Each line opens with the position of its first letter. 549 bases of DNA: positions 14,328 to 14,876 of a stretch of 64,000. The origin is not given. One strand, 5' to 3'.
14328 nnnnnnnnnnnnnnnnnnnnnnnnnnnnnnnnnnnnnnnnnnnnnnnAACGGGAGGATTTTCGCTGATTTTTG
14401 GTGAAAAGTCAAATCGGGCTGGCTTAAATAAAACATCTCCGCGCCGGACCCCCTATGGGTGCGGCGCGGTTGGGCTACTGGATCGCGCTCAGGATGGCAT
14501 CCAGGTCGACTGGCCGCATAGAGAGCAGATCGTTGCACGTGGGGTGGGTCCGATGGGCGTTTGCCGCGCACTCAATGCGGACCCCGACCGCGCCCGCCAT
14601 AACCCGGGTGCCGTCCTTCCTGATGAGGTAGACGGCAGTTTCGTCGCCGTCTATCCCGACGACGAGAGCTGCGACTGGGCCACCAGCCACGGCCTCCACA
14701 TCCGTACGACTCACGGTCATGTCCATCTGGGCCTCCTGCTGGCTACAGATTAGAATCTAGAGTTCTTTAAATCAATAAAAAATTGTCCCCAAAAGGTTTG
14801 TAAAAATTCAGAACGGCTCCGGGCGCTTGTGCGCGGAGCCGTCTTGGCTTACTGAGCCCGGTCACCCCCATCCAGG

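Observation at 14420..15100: Island D: two independent SD-driven minigenes, a 57-aa TM peptide and an 83-aa protein, wedged between the rpmE and 16S promoters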

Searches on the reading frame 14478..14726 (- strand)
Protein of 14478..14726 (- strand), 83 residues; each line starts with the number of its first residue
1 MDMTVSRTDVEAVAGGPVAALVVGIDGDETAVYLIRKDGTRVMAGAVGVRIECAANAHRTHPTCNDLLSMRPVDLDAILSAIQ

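Call 8: search_protein_families(library=pfam, proteins=[window:14478-14726:-], max_evalue=10)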
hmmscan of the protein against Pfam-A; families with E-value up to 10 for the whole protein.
seq(83 aa): 0 families

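Call 9: search_protein_families(library=phrogs, proteins=[window:14478-14726:-], max_evalue=10)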
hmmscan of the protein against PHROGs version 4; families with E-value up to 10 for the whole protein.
seq(83 aa): 0 families

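Call 10: search_protein_families(library=ncbifam, proteins=[window:14478-14726:-], max_evalue=10)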
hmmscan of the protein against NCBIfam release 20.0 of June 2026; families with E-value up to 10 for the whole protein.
seq(83 aa): 0 families

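Call 13: find_homologous_proteins(query=window:14478-14726:-, max_evalue=1)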
Query seq(83 aa) (83 aa): 1 proteins with E <= 1 among 2 candidates.
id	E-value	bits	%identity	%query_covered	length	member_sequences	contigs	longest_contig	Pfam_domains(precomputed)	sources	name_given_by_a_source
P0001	4.3e-45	168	98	100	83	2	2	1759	-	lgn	-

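Call 15: find_encoding_contigs(protein=P0001, flank=10000)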
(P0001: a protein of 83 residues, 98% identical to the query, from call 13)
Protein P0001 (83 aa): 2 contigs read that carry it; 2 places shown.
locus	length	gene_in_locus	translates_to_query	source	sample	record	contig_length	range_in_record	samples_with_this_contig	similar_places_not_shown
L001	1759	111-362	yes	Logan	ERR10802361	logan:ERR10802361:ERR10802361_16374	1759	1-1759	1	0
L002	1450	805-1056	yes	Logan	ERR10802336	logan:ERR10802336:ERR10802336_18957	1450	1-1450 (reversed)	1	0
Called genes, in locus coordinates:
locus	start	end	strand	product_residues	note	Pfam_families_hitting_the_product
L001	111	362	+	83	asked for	-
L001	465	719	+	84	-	PF01197:Ribosomal_L31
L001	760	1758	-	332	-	?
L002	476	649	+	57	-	-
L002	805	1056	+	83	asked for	-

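Call 25: find_related_loci(query=window:14478-14726:-, collection=metagenome_contigs, flank=6000)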
Query seq(83 aa) (83 aa) in metagenome_contigs; peptide patterns used: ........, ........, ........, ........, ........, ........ (x = any residue, [..] = any of these).
600 stretches matched a pattern, but none encodes a relative of the query by tblastn (E <= 1e-3).

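Call 28: search_protein_representatives(protein=window:14478-14726:-)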
Query: 83 residues. Proteins with E-value up to 0.001 (for the whole library): 3; up to 1e-10: 2; up to 1e-30: 1. The best 3 are listed.
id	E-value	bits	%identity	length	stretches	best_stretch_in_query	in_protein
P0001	1.4e-45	168.1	98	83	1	1-83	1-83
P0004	1.7e-14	69.4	48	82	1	3-83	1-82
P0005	1.4e-04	38.0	35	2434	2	9-49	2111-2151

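Call 30: find_encoding_contigs(protein=P0004, flank=10000)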
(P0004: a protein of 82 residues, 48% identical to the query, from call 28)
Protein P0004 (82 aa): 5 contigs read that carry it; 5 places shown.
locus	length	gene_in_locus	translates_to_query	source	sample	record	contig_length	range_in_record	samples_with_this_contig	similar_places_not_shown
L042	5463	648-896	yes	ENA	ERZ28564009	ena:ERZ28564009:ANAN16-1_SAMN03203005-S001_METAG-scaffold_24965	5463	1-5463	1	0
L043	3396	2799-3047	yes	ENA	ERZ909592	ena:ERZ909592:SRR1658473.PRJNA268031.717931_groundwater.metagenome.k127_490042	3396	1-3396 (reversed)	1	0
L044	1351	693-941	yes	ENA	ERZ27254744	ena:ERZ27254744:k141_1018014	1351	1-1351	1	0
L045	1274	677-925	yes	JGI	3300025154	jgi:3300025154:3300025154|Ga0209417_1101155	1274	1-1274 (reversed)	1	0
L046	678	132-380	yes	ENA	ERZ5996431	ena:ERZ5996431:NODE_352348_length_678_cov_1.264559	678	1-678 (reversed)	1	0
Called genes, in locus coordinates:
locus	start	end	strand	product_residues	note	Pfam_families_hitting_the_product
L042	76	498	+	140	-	-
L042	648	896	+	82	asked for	-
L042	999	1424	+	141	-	-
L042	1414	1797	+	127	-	PF01197:Ribosomal_L31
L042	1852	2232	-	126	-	PF00072:Response_reg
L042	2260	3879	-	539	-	PF16927:HisKA_7TM (weak), PF00512:HisKA, PF02518:HATPase_c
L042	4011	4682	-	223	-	-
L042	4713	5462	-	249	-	?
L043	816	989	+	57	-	-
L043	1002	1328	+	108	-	-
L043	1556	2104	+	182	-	-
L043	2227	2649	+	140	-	-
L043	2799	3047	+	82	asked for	-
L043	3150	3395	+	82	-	?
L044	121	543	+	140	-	-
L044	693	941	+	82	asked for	-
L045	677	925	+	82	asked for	-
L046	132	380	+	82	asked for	-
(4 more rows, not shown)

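Call 37: find_homologous_proteins(query=A2, max_evalue=10)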
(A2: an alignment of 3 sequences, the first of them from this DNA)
Query A2 (3 sequences) (83 aa, profile of the alignment): 2 proteins with E <= 10 among 132 candidates.
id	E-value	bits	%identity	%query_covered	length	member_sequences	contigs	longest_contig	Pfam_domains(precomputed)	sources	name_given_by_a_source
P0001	3.9e-46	173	98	100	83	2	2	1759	-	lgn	-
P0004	5.0e-40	153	48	98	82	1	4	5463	-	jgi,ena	-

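Call 45: predict_structure(alignment_id=A2)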
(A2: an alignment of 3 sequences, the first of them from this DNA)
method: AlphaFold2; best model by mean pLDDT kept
length: 83 residues; sequences in the alignment: 3
mean_pLDDT: 91.8   pTM: 0.79
mean pLDDT of the five models: 91.8, 90.7, 90.1, 89.0, 61.0
residues with pLDDT >= 90: 71; 70-90: 9; 50-70: 3; < 50: 0
segments of 3 or more residues with pLDDT < 50: none
pLDDT, mean of each block of 10 residues (from residue 1): 79 95 91 95 93 93 96 95 88
secondary structure, 60 per line:
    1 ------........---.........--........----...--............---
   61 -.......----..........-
elements in order: H7-14 E18-26 E29-36 E41-43 H46-57 H62-68 H75-82

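Call 50: fold_search(model_id=the predicted structure, library=pdb)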
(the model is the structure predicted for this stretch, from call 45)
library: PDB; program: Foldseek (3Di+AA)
matches with E <= 10: 793; with E <= 0.001: 0
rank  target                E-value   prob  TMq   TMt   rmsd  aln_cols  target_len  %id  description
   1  2nyz_E                4.3e-01  0.35  0.34  0.41   6.6        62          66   18  Viral Chemokine Binding Protein M3 From Murine Gammaherpesvirus68 In Complex With The C- Chemokine XCL1 (released 2007-12-25)
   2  3tcs_B                5.2e-01  0.13  0.28  0.09   7.4        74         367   16  Crystal structure of a putative racemase from Roseobacter denitrificans (released 2011-08-31)
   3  3u4f_A                5.2e-01  0.13  0.27  0.09   7.4        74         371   18  Crystal structure of a mandelate racemase (muconate lactonizing enzyme family protein) from Roseovarius nubinhibens (released 2011-10-19)
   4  2nyz_D                7.3e-01  0.21  0.34  0.42   6.6        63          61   19  Viral Chemokine Binding Protein M3 From Murine Gammaherpesvirus68 In Complex With The C- Chemokine XCL1 (released 2007-12-25)
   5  6wzk_E                7.7e-01  0.28  0.32  0.39   4.4        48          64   14  LY3041658 Fab bound to CXCL3 (released 2020-11-25)
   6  9e8l_B                8.8e-01  0.07  0.19  0.07   5.6        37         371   16  Nub1/Fat10-processing human 26S proteasome bound to Txnl1 with Rpt4 at top of spiral staircase (released 2024-12-04)
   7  3eqq_A                9.4e-01  0.33  0.26  0.06   2.0        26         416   15  Apo Toluene 2,3-Dioxygenase (released 2009-03-17)
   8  2k0m_MODEL_1_A        9.4e-01  0.23  0.30  0.25   5.0        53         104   24  Solution NMR structure of the uncharacterized protein from Rhodospirillum rubrum gene locus Rru_A0810. Northea (released 2008-02-19)
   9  1cm9_B                9.4e-01  0.20  0.32  0.38   6.5        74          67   12  CRYSTAL STRUCTURE OF VIRAL MACROPHAGE INFLAMMATORY PROTEIN-II (released 1999-06-24)
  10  2ra4_A                1.0e+00  0.30  0.31  0.39   5.6        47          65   15  Crystal Structure of Human Monocyte Chemoattractant Protein 4 (MCP-4/CCL13) (released 2008-03-18)
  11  2ckf_C                1.0e+00  0.14  0.23  0.05   7.0        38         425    8  Crystal Structure of the Terminal Component of the PAH-hydroxylating Dioxygenase from Sphingomonas sp CHY-1 (released 2007-01-02)
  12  7vl9_L                1.0e+00  0.13  0.30  0.35   6.2        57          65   10  Cryo-EM structure of the CCL15(26-92) bound CCR1-Gi complex (released 2022-03-23)
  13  8xwf_E                1.1e+00  0.25  0.33  0.48   4.2        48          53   12  Structure of CXCR2 bound to CXCL3 (Ligand-receptor focused map) (released 2025-01-15)
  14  5tsh_F                1.1e+00  0.16  0.29  0.08   4.6        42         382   10  PilB from Geobacter metallireducens bound to AMP-PNP (released 2017-05-17)
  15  7kbb_D                1.1e+00  0.16  0.32  0.18   7.0        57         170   12  Cryo-EM structure of the HCMV pentamer bound by Fabs 2-18 and 8I21 (released 2021-08-11)
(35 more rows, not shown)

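Call 54: fold_search(model_id=the predicted structure, library=viral)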
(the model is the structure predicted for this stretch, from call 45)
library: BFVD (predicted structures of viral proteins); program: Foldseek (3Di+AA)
matches with E <= 10: 1067; with E <= 0.001: 0
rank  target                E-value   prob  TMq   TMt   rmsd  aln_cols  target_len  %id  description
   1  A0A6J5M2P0            1.2e-01  0.41  0.33  0.27   9.8        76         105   12  Uncharacterized protein [uncultured Caudovirales phage]
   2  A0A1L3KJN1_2          1.5e-01  0.25  0.33  0.04  14.4        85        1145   14  (no name in the UniProt tables at hand)
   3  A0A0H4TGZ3            1.5e-01  0.16  0.26  0.18   8.9        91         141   18  Uncharacterized protein [Yersinia phage vB_YenP_ISAO8]
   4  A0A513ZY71            2.0e-01  0.63  0.35  0.42   5.2        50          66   16  (no name in the UniProt tables at hand)
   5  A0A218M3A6            2.1e-01  0.38  0.29  0.22   8.8        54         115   18  Uncharacterized protein [Acidovorax phage ACP17]
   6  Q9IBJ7                2.3e-01  0.38  0.36  0.24   9.8        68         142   25  V-IL8 [Gallid alphaherpesvirus 2]
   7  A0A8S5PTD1            2.7e-01  0.60  0.47  0.32   4.2        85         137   15  Uncharacterized protein [Siphoviridae sp. ct96x5]
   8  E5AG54                2.7e-01  0.28  0.30  0.18  12.0        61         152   16  (no name in the UniProt tables at hand)
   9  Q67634                2.9e-01  0.51  0.35  0.17   3.8        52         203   27  Eco Q protein (Fragment) [Infectious laryngotracheitis virus]
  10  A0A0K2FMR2            3.1e-01  0.30  0.34  0.23   6.8        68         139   16  (no name in the UniProt tables at hand)
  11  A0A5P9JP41            3.6e-01  0.30  0.37  0.25   7.0        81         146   15  Envelope glycoprotein L [Psittacid alphaherpesvirus 5]
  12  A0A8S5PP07            3.8e-01  0.09  0.24  0.18  13.7        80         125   14  Antitoxin [Podoviridae sp. ct8dV2]
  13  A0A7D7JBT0            4.3e-01  0.12  0.29  0.21   8.0        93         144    9  (no name in the UniProt tables at hand)
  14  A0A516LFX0            4.3e-01  0.11  0.21  0.13   9.2        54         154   18  (no name in the UniProt tables at hand)
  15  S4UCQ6                5.6e-01  0.44  0.41  0.47   3.5        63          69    8  Uncharacterized protein [Listeria phage LP-037]
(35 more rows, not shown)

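Call 85: search_protein_families(library=padloc, proteins=[window:14478-14726:-], max_evalue=1)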
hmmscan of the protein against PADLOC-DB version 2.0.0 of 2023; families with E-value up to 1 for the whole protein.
seq(83 aa): 0 families

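Call 87: search_solved_structures(query=A2, max_evalue=10)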
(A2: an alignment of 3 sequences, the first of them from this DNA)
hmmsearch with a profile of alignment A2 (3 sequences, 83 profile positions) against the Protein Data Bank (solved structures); distinct sequences matched with E-value up to 10: 4.
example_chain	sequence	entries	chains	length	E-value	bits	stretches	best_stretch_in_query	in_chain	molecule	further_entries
7ue2_A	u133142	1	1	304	0.0013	22.2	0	17-41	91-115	RPB_PLP3_R6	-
9evs_1t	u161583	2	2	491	1.5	12.4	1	26-76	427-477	mL101 (rPPR4)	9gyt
4hgm_A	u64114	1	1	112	1.5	12.4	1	24-62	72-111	Shark V-NAR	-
5veb_X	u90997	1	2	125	1.9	12.1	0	39-66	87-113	Cadherin-6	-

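Call 88: search_dna_similar(query=window:14478-14726:-, collection=phages, mode=protein, max_evalue=1, max_rows=10)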
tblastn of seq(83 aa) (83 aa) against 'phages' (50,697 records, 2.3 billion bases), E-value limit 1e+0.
No match.

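Call 89: search_dna_similar(query=window:14478-14726:-, collection=plasmids, mode=protein, max_evalue=1, max_rows=10)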
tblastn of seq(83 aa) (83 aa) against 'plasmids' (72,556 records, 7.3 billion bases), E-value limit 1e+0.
No match.

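Call 100: find_related_loci(query=A2, collection=viral_contigs, flank=5000)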
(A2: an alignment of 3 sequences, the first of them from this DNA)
Query A2 (83 aa) in viral_contigs; peptide patterns used: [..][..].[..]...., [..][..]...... (x = any residue, [..] = any of these).
204 stretches matched a pattern, but none encodes a relative of the query by tblastn (E <= 1e-3).
